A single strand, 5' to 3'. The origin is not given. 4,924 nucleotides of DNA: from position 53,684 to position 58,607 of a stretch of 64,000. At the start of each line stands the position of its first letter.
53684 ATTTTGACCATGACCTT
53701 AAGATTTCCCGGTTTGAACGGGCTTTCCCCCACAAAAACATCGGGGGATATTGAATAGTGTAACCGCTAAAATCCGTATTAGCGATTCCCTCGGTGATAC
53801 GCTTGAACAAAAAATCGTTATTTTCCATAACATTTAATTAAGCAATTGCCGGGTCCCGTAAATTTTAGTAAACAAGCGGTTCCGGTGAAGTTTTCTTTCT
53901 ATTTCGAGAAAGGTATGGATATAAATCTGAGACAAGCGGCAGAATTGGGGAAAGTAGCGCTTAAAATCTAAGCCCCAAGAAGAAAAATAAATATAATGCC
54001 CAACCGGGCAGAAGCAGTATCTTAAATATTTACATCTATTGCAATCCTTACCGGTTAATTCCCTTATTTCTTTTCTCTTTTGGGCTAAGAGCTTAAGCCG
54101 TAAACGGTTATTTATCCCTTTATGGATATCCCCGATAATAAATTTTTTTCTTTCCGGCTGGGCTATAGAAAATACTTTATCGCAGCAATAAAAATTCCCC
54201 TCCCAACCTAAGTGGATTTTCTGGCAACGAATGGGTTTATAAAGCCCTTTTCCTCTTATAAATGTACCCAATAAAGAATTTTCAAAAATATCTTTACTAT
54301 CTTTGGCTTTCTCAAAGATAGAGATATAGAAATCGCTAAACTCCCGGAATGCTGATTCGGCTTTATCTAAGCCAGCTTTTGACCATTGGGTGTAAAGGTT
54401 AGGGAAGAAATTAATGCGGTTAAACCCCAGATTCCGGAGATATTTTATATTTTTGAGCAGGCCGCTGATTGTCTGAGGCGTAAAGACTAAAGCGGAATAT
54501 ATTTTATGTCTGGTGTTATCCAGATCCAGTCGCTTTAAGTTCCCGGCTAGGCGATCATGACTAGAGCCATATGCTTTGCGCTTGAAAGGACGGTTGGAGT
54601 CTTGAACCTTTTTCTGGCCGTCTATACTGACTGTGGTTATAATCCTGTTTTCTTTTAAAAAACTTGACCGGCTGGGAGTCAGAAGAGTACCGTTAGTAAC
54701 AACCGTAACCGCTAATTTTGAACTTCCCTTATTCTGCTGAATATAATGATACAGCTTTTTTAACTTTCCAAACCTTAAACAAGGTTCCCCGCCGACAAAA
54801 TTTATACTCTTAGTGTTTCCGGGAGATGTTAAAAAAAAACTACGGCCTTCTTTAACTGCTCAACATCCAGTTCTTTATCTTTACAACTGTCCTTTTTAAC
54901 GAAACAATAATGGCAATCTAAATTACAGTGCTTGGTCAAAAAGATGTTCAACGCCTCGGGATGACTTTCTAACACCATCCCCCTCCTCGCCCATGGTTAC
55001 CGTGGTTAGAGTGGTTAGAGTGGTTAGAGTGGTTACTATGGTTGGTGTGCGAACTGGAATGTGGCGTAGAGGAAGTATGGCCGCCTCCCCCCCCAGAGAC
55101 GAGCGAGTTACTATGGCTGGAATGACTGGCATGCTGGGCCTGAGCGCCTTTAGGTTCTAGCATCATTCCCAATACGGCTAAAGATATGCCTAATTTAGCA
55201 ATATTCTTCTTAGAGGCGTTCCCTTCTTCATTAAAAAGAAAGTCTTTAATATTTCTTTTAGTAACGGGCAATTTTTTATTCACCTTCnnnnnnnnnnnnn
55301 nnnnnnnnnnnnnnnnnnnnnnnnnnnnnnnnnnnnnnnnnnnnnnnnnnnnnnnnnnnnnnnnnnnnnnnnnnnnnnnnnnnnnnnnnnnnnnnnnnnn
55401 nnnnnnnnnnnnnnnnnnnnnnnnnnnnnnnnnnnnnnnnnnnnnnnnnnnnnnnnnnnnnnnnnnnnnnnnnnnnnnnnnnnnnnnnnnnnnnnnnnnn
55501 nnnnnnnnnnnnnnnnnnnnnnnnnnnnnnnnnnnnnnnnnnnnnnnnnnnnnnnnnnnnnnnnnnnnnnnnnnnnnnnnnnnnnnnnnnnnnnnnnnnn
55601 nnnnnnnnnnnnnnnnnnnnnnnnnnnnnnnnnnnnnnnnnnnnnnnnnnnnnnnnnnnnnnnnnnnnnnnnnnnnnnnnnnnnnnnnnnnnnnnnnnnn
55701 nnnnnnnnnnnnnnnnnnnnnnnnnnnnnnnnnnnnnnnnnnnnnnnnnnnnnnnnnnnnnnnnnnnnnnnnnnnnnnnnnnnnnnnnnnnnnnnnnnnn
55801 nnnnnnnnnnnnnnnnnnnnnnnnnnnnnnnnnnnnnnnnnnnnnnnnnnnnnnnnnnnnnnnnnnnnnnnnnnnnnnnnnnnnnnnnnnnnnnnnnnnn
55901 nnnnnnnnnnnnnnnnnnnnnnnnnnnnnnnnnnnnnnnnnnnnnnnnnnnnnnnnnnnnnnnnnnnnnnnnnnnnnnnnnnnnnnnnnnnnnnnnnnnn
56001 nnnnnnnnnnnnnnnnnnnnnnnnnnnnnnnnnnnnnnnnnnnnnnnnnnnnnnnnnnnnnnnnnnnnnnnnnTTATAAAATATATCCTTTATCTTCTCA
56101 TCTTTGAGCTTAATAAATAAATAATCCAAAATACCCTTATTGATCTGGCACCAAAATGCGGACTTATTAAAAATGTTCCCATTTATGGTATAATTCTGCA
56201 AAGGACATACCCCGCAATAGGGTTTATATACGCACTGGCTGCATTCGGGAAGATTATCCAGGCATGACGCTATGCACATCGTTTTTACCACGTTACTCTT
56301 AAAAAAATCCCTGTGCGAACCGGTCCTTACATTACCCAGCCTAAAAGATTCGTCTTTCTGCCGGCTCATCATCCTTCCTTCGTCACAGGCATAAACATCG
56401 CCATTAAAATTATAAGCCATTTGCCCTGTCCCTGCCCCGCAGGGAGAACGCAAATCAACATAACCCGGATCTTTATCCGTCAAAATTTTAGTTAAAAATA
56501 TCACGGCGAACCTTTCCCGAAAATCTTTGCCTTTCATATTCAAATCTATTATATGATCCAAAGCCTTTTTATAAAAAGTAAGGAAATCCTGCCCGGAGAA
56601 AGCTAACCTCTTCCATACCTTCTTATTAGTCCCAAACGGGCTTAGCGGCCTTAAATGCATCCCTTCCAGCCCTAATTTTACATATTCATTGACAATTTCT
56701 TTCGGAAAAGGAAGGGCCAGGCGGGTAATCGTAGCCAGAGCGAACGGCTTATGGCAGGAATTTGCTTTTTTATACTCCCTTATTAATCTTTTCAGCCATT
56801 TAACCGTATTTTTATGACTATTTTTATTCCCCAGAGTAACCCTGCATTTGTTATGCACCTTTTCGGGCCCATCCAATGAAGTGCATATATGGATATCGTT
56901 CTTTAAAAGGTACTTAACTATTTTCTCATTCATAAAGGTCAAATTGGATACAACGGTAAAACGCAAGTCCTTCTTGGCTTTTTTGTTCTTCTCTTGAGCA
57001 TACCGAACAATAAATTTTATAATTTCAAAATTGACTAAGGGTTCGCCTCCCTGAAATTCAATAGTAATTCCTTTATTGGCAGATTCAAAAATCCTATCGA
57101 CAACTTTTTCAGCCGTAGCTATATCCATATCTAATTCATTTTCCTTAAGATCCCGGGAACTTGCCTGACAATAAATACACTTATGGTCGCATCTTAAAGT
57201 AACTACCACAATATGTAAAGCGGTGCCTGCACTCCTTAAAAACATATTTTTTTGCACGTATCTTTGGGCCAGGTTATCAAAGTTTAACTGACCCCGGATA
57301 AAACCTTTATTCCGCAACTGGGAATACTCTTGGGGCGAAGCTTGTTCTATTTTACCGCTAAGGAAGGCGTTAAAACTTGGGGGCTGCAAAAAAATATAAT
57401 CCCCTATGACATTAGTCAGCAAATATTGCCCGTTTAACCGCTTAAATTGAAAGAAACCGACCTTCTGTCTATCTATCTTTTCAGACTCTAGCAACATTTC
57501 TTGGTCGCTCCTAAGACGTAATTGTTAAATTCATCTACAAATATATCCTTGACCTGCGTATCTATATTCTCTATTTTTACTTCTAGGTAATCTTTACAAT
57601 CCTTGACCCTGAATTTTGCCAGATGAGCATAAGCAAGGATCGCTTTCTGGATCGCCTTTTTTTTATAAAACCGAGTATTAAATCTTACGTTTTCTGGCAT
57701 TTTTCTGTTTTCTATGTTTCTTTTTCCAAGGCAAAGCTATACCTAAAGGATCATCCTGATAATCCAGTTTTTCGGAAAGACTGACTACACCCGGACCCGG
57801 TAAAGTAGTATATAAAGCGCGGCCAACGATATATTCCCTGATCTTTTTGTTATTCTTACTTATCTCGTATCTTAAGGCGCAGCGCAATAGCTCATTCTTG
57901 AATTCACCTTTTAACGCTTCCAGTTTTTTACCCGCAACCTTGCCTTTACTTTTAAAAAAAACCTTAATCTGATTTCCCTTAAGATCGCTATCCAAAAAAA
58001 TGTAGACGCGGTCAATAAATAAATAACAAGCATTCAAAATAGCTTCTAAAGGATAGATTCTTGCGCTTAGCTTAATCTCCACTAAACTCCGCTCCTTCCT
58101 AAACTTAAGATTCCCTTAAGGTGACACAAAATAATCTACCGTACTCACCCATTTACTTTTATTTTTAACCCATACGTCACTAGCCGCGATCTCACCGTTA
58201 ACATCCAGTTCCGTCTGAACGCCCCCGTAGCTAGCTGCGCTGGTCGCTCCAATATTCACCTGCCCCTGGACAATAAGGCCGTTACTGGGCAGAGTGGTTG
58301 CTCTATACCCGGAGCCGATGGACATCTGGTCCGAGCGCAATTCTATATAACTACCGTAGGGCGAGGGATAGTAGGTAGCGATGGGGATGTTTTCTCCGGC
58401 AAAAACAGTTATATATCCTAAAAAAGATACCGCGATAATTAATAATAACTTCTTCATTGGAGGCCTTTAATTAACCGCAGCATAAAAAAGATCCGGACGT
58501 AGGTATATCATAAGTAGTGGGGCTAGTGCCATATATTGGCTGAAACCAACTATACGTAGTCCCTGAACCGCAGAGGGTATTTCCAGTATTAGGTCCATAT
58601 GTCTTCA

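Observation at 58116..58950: Tandemly duplicated secreted proteins with about 98% identical 189-bp cores, one carrying a Cys-rich C-terminal tail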

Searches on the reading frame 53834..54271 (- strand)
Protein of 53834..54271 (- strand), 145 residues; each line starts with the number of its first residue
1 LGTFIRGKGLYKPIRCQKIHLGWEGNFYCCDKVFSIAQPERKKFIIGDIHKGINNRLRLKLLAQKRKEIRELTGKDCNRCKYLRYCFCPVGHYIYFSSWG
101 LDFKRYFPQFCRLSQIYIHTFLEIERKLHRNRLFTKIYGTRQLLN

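Call 7: search_protein_families(library=pfam, proteins=[window:53834-54271:-], max_evalue=0.01)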
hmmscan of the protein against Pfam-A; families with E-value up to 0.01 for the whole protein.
window:53834-54271:- (145 aa): 0 families

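Call 8: search_protein_families(library=ncbifam, proteins=[window:53834-54271:-], max_evalue=0.01)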
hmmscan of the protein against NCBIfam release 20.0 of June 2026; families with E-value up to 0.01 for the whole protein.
window:53834-54271:- (145 aa): 6 families
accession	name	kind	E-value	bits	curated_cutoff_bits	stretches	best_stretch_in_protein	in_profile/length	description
TIGR04085.1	rSAM_more_4Fe4S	domain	2.5e-06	27.8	27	1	18-89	6-75/93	SPASM domain-containing protein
TIGR04068.1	rSAM_ocin_clost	equivalog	0.00015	20.8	500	1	17-87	357-418/462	Cys-rich peptide radical SAM maturase CcpM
TIGR03978.1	rSAM_paired_1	equivalog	0.00037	19.4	370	1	21-123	347-449/466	His-Xaa-Ser system radical SAM maturase HxsB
TIGR04115.1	rSAM_Cxxx_rpt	equivalog_domain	0.0029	17.1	350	1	24-86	263-322/359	radical SAM peptide maturase, CXXX-repeat target family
TIGR04119.1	CXXX_matur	equivalog_domain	0.0037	16.7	150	1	18-84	90-152/210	CXXX repeat peptide maturase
TIGR04083.1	rSAM_pep_methan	hypoth_equivalog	0.006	15.5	300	1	20-89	244-311/376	TIGR04083 family peptide-modifying radical SAM enzyme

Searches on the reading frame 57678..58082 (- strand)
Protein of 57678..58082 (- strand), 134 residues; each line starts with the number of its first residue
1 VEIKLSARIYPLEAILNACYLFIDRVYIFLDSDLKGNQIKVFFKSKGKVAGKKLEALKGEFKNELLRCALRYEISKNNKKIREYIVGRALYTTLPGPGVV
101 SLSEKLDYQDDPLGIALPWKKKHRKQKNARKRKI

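Call 7: search_protein_families(library=pfam, proteins=[window:57678-58082:-], max_evalue=0.01)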
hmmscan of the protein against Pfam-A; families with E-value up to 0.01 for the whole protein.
window:57678-58082:- (134 aa): 0 families

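Call 8: search_protein_families(library=ncbifam, proteins=[window:57678-58082:-], max_evalue=0.01)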
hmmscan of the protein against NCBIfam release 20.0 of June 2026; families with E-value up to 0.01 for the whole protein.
window:57678-58082:- (134 aa): 2 families
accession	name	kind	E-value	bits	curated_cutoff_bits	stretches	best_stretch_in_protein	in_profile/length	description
TIGR03976.1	chp_LLNDYxLRE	equivalog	1.5e-18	66.9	50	1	6-91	2-85/90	His-Xaa-Ser system protein HxsD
NF038315.1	HxsD_rel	equivalog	0.0045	17.1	41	1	3-66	1-58/62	HxsD-like protein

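Call 51: find_homologous_proteins(query=A4, max_evalue=0.00001)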
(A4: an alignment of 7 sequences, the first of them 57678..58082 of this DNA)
Query A4 (7 sequences) (134 aa, profile of the alignment): 1527 proteins with E <= 0.00001 among 7038 candidates; the best 120 are listed.
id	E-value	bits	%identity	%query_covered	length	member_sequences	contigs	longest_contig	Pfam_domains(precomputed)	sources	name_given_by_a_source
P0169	1.1e-60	221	31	82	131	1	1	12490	PF27806.1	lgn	-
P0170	4.8e-60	219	32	81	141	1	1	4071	PF27806.1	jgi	-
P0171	1.0e-59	218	36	69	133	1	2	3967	PF27806.1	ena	-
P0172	6.1e-59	216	32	71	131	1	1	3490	PF27806.1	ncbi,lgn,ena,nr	ncbi:MAG: hypothetical protein PHV55_08720 [Candidatus Omnitrophica bacterium]|nr:hypothetical prote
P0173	7.5e-59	215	32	81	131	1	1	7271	PF27806.1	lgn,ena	-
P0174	4.4e-58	213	28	82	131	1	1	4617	PF27806.1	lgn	-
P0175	4.7e-58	213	31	72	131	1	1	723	PF27806.1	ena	-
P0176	6.7e-58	212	35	71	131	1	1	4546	PF27806.1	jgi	jgi:hypothetical protein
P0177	2.6e-56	207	33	72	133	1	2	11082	PF27806.1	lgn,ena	-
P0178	1.2e-55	205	34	76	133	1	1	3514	PF27806.1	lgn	-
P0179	1.5e-54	201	33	72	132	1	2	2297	PF27806.1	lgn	-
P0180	2.3e-54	201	32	77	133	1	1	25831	PF27806.1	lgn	-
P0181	2.7e-54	200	34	72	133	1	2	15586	PF27806.1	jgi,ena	-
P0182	3.0e-54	200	35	82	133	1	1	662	PF27806.1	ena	-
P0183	7.2e-54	199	32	82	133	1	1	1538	PF27806.1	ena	-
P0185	1.6e-53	198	33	72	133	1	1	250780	PF27806.1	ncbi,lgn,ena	-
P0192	9.0e-52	192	34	66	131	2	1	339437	PF27806.1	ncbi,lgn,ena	-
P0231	7.7e-47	176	34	82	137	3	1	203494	PF27806.1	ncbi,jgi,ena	ncbi:MAG: hypothetical protein ABSB18_00650 [Candidatus Omnitrophota bacterium]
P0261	2.8e-45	171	28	80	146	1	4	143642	PF27806.1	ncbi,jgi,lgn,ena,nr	ncbi:MAG: hypothetical protein PHT53_00085 [Candidatus Omnitrophica bacterium]|nr:hypothetical prote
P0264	4.4e-45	171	31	81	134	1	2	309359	PF27806.1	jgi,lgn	jgi:hypothetical protein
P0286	4.2e-44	168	29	82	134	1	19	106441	PF27806.1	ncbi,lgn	-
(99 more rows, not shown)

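Call 52: find_encoding_contigs(protein=P0185, flank=6000, max_places=1)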
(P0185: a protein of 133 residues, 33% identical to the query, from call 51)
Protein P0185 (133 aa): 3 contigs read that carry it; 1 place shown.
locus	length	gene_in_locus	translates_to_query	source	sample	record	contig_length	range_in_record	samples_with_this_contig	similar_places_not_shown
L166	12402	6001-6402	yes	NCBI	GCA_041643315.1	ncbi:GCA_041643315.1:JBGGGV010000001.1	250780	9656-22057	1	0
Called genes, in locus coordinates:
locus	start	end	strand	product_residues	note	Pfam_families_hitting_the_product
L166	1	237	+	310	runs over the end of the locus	PF00551:Formyl_trans_N, PF02911:Formyl_trans_C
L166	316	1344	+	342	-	PF16268:DUF4921 (faint), PF01087:GalP_UDP_transf (weak), PF16285:DUF4931_N, PF02744:GalP_UDP_tr_C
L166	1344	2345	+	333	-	PF01087:GalP_UDP_transf, PF01230:HIT (faint), PF16268:DUF4921, PF16285:DUF4931_N, PF02744:GalP_UDP_tr_C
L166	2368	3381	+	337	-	PF00044:Gp_dh_N, PF02800:Gp_dh_C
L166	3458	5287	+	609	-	PF02446:Glyco_hydro_77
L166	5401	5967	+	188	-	-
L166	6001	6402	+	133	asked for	PF27806:HxsD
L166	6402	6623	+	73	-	-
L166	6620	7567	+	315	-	PF04055:Radical_SAM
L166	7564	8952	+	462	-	PF13353:Fer4_12, PF04055:Radical_SAM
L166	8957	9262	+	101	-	-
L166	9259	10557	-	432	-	PF13353:Fer4_12 (faint), PF04055:Radical_SAM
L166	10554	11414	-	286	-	-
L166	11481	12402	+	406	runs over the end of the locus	PF04055:Radical_SAM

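Call 53: find_encoding_contigs(protein=P0192, flank=6000, max_places=1)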
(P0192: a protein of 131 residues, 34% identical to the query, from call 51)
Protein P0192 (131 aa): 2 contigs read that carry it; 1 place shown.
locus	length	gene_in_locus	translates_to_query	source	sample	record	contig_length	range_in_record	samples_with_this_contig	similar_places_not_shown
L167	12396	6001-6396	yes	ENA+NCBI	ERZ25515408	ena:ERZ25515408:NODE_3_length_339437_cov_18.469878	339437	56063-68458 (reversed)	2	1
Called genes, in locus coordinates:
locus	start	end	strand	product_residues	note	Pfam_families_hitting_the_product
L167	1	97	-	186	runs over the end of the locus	PF00625:Guanylate_kin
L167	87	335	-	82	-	PF04025:RemA-like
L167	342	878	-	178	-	PF00334:NDK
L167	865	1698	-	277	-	PF02195:ParB_N, PF17762:HTH_ParB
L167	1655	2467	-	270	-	PF00142:Fer4_NifH (weak), PF01656:CbiA, PF02374:ArsA_ATPase (faint), PF06564:CBP_BcsQ (weak), PF09140:MipZ, PF10609:ParA (weak), PF13614:AAA_31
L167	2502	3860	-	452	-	PF02096:60KD_IMP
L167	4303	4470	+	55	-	-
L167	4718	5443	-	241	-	PF01522:Polysacc_deac_1, PF10096:DUF2334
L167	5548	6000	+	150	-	-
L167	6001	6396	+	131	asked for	PF27806:HxsD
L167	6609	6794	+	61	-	-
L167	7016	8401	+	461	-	PF13353:Fer4_12, PF04055:Radical_SAM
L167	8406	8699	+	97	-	-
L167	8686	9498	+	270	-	-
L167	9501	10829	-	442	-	PF04055:Radical_SAM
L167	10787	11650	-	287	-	-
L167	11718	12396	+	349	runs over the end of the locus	PF13353:Fer4_12 (weak), PF04055:Radical_SAM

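Call 54: find_encoding_contigs(protein=P0231, flank=6000, max_places=1)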
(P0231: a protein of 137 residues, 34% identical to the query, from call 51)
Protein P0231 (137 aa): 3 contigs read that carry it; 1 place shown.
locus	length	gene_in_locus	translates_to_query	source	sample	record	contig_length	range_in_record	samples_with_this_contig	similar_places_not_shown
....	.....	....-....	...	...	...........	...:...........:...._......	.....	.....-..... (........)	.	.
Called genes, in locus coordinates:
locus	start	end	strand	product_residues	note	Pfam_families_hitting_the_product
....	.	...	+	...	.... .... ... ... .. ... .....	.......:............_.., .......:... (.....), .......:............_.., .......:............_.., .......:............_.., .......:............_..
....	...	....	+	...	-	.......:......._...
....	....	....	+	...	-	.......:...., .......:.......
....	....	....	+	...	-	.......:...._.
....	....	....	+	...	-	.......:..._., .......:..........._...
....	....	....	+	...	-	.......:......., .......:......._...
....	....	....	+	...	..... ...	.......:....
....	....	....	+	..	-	-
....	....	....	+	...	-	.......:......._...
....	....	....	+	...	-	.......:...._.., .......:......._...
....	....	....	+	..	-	-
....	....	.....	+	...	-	-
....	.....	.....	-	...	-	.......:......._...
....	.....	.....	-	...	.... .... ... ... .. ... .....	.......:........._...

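Call 55: find_encoding_contigs(protein=P0261, flank=6000, max_places=1)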
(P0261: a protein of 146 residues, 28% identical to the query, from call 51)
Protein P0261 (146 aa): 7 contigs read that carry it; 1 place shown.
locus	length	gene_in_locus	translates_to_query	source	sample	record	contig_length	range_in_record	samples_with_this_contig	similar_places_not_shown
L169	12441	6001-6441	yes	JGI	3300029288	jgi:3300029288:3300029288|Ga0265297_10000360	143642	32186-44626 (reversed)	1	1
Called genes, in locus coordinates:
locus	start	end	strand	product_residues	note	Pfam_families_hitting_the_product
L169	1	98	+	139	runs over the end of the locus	PF01471:PG_binding_1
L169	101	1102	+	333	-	PF00691:OmpA, PF01476:LysM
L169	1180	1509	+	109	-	PF04342:DMT_6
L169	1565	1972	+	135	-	-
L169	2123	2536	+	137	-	-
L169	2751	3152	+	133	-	-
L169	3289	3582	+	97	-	PF07238:PilZ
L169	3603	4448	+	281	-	-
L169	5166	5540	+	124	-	PF07719:TPR_2 (faint), PF13432:TPR_16 (weak)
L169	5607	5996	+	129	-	-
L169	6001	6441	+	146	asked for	PF27806:HxsD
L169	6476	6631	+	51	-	-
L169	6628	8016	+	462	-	PF13353:Fer4_12, PF04055:Radical_SAM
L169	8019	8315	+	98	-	-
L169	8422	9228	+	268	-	-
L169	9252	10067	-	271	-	-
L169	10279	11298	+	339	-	-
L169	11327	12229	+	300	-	PF00109:ketoacyl-synt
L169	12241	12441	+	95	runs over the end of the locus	PF00550:PP-binding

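Call 65: search_protein_families(library=padloc, proteins=[window:57678-58082:-], max_evalue=0.01)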
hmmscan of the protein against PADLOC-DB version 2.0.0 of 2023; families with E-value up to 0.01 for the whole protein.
window:57678-58082:- (134 aa): 0 families

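Call 76: find_encoding_contigs(protein=P0264, flank=5000, max_places=1)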
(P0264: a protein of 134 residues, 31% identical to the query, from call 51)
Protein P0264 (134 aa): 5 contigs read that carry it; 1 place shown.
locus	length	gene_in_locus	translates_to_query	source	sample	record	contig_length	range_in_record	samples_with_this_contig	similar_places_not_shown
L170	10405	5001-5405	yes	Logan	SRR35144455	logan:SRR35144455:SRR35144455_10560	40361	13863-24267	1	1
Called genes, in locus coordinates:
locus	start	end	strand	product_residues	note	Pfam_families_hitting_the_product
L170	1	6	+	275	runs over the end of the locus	PF00037:Fer4 (weak), PF12837:Fer4_6 (weak), PF13237:Fer4_10 (faint), PF14697:Fer4_21 (weak), PF25160:LdpA_Fe-S-bd (faint), PF12838:Fer4_7 (weak), PF13187:Fer4_9 (weak), PF27217:AF_0155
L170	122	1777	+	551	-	PF03063:Prismane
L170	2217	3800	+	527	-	-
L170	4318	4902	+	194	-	PF12728:HTH_17, PF00072:Response_reg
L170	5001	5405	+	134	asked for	PF27806:HxsD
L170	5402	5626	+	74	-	-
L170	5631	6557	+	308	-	PF04055:Radical_SAM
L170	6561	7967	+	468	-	PF13353:Fer4_12 (weak), PF04055:Radical_SAM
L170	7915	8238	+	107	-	-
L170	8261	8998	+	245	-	-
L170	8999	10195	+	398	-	PF04101:Glyco_tran_28_C (weak)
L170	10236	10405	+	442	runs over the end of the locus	PF02310:B12-binding, PF04055:Radical_SAM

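Call 77: find_encoding_contigs(protein=P0286, flank=5000, max_places=1)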
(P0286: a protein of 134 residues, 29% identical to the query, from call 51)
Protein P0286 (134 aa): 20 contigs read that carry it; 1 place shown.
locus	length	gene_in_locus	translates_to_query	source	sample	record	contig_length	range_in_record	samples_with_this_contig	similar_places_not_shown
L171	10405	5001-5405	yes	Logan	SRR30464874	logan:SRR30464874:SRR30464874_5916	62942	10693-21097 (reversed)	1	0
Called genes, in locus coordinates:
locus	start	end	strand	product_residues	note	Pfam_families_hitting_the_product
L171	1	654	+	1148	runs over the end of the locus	-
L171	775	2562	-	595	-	PF13424:TPR_12 (faint), PF07719:TPR_2 (faint), PF13176:TPR_7 (faint), PF13428:TPR_14 (faint), PF00515:TPR_1 (weak), PF13181:TPR_8 (weak), PF13414:TPR_11, PF13431:TPR_17 (weak), +2 more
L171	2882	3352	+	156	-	PF01471:PG_binding_1, PF08823:PG_binding_2 (faint), PF09374:PG_binding_3 (faint), PF01471:PG_binding_1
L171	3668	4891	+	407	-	PF01590:GAF, PF13185:GAF_2, PF13492:GAF_3, PF15714:SpoVT_C (faint), PF01590:GAF, PF13185:GAF_2, PF13492:GAF_3, PF03861:ANTAR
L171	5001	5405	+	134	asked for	PF27806:HxsD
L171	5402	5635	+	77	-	-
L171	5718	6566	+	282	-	PF04055:Radical_SAM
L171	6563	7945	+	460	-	PF04055:Radical_SAM, PF13353:Fer4_12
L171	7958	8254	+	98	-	-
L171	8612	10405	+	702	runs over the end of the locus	PF12437:GSIII_N, PF00120:Gln-synt_C, PF18318:Gln-synt_C-ter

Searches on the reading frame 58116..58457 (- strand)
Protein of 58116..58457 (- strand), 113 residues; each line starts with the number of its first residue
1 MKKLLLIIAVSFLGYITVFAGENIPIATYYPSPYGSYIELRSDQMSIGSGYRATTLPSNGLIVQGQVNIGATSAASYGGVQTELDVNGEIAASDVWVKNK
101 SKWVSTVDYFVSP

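Call 7: search_protein_families(library=pfam, proteins=[window:58116-58457:-], max_evalue=0.01)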
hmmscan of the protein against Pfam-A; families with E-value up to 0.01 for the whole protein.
window:58116-58457:- (113 aa): 0 families

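Call 8: search_protein_families(library=ncbifam, proteins=[window:58116-58457:-], max_evalue=0.01)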
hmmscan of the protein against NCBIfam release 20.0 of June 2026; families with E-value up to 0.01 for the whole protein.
window:58116-58457:- (113 aa): 0 families

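Call 9: search_protein_families(library=phrogs, proteins=[window:58116-58457:-], max_evalue=1)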
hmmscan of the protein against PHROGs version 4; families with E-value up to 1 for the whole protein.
window:58116-58457:- (113 aa): 0 families

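Call 65: search_protein_families(library=padloc, proteins=[window:58116-58457:-], max_evalue=0.01)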
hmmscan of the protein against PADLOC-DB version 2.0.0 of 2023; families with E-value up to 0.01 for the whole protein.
window:58116-58457:- (113 aa): 0 families

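Call 68: predict_structure(alignment_id=A5)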
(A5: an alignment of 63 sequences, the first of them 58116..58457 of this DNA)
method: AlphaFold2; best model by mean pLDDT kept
length: 113 residues; sequences in the alignment: 63
mean_pLDDT: 71.0   pTM: 0.36
mean pLDDT of the five models: 71.0, 69.2, 65.3, 65.0, 64.2
residues with pLDDT >= 90: 12; 70-90: 51; 50-70: 38; < 50: 12
segments of 3 or more residues with pLDDT < 50: 74-77, 79-83
pLDDT, mean of each block of 10 residues (from residue 1): 93 83 56 59 84 84 74 48 53 76 77 53
secondary structure, 60 per line:
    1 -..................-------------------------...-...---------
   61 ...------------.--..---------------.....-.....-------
elements in order: H2-19 E45-47 E61-63

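Call 70: fold_search(model_id=the predicted structure, library=pdb)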
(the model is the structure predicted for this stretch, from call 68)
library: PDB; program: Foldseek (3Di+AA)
matches with E <= 10: 1; with E <= 0.001: 0
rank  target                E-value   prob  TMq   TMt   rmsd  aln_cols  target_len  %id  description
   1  7zn2_f                2.5e+00  0.02  0.14  0.04  15.5        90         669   14  Tail tip of siphophage T5 : full complex after interaction with its bacterial receptor FhuA (released 2023-02-08)
